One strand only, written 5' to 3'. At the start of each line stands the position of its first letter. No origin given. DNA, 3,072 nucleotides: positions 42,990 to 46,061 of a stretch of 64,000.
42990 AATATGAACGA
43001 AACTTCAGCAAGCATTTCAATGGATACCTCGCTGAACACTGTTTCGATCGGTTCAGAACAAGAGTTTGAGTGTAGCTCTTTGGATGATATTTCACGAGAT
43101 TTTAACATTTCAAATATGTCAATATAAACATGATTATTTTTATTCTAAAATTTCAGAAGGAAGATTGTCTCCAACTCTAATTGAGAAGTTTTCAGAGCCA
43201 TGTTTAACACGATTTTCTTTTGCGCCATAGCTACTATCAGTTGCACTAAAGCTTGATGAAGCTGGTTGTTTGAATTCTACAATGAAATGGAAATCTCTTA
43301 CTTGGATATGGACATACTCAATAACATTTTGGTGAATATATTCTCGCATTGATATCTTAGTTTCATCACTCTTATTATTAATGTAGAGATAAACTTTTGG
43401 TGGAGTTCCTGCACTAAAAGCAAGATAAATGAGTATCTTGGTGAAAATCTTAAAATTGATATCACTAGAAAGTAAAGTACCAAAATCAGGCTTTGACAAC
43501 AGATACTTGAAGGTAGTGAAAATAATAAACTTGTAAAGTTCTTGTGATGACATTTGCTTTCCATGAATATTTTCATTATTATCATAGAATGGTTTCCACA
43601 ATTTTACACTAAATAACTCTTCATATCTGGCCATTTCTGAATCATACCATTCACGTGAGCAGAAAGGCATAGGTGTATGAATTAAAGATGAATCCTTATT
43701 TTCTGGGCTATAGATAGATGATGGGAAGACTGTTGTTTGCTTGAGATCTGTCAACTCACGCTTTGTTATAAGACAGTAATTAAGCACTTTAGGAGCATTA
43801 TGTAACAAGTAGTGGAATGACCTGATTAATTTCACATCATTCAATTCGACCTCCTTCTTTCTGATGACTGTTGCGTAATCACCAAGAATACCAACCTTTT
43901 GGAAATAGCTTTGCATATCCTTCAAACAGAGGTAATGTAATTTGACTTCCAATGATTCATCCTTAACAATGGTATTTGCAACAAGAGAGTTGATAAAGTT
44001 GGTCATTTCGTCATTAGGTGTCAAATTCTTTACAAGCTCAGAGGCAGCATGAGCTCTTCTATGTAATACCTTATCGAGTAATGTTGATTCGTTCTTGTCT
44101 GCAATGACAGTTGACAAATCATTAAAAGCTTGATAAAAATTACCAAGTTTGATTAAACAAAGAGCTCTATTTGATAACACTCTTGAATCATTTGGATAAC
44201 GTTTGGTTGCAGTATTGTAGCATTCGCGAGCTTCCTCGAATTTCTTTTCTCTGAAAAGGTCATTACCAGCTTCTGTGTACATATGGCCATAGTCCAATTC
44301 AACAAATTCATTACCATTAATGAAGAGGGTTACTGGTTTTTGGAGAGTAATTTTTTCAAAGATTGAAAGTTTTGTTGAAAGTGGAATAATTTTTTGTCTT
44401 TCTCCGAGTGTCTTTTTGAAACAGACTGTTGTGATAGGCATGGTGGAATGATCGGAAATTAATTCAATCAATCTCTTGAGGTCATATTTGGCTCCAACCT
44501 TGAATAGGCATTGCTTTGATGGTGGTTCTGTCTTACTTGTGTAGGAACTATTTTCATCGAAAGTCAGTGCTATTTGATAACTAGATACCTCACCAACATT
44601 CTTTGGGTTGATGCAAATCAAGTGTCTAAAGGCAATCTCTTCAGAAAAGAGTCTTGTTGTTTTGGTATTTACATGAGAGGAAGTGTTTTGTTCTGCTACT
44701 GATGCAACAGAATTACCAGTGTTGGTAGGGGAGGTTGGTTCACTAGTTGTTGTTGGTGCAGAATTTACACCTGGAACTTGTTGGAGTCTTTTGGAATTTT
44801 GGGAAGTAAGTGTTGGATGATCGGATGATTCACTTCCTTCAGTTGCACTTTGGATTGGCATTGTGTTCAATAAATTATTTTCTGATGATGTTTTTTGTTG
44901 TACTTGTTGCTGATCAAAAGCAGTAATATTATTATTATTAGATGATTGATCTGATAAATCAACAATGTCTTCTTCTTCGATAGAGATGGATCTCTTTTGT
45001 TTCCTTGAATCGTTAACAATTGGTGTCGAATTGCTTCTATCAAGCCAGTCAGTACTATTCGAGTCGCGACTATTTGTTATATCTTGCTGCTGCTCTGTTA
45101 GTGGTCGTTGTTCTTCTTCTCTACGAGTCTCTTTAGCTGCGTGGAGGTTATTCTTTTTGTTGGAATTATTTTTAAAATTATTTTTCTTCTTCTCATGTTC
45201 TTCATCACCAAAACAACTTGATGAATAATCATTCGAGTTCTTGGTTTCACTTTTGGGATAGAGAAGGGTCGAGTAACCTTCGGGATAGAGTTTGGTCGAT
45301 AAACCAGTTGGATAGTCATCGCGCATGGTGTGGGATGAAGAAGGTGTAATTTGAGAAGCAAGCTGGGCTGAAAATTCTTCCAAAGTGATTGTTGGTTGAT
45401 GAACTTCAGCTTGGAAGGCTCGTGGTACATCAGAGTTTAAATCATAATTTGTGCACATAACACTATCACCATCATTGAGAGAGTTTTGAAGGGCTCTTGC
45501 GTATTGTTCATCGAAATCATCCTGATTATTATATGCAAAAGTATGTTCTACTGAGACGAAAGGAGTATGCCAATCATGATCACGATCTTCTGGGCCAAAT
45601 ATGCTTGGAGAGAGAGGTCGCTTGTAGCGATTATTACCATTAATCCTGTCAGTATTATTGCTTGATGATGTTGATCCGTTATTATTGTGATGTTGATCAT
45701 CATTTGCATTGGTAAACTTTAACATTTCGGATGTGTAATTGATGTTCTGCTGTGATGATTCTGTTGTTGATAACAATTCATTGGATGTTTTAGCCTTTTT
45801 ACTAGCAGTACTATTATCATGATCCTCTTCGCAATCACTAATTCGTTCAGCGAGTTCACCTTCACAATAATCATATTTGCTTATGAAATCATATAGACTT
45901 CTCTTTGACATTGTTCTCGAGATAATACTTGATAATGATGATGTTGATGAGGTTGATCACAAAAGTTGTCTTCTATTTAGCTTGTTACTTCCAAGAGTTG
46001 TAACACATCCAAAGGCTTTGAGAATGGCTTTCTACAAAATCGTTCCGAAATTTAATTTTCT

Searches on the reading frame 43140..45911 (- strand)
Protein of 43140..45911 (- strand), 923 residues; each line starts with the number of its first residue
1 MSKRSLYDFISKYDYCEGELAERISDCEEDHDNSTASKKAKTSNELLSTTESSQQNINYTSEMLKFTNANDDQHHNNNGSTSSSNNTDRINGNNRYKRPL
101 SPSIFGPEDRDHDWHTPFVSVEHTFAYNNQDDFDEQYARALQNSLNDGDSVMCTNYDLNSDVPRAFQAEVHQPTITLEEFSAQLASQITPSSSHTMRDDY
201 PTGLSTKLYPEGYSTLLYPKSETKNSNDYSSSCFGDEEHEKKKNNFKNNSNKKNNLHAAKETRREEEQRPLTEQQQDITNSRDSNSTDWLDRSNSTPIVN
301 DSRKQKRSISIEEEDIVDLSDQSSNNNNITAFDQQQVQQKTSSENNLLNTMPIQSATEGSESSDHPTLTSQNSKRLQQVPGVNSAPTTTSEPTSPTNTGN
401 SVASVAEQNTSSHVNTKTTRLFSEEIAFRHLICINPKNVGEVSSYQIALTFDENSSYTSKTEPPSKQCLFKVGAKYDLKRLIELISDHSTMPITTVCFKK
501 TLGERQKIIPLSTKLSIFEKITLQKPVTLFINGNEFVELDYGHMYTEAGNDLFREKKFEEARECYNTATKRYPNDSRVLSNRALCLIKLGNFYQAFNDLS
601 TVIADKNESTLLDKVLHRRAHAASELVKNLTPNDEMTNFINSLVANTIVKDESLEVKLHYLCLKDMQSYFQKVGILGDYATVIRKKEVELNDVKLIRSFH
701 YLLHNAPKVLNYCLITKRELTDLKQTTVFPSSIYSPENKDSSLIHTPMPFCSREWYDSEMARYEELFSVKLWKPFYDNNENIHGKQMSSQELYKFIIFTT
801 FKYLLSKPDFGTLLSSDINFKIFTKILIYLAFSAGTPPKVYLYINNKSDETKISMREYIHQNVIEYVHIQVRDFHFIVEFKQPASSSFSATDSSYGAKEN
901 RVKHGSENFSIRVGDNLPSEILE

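Call 9: search_protein_families(library=pfam, proteins=[window:43143-45911:-], max_evalue=0.001)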
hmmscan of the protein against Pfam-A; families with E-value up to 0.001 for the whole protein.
window:43143-45911:- (923 aa): 5 families
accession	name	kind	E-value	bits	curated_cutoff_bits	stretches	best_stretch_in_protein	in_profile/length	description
PF07719.23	TPR_2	-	6.7e-08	32.5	27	1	547-575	6-34/34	Tetratricopeptide repeat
PF00515.34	TPR_1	-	8.6e-08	32.1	27.8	0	549-575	8-34/34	Tetratricopeptide repeat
PF13432.12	TPR_16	-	8.4e-05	23.4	32.7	1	547-592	2-47/65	Tetratricopeptide repeat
PF13371.12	TPR_9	-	9.6e-05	22.8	35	1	553-615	6-68/73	Tetratricopeptide repeat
PF13431.12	TPR_17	-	0.00072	20.1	24.4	0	564-595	1-32/34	Tetratricopeptide repeat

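Call 10: find_encoding_contigs(protein=window:43140-45911:-, flank=10000, max_places=3)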
Protein window:43140-45911:- (923 aa): no gene with exactly this product is on record in the collection.
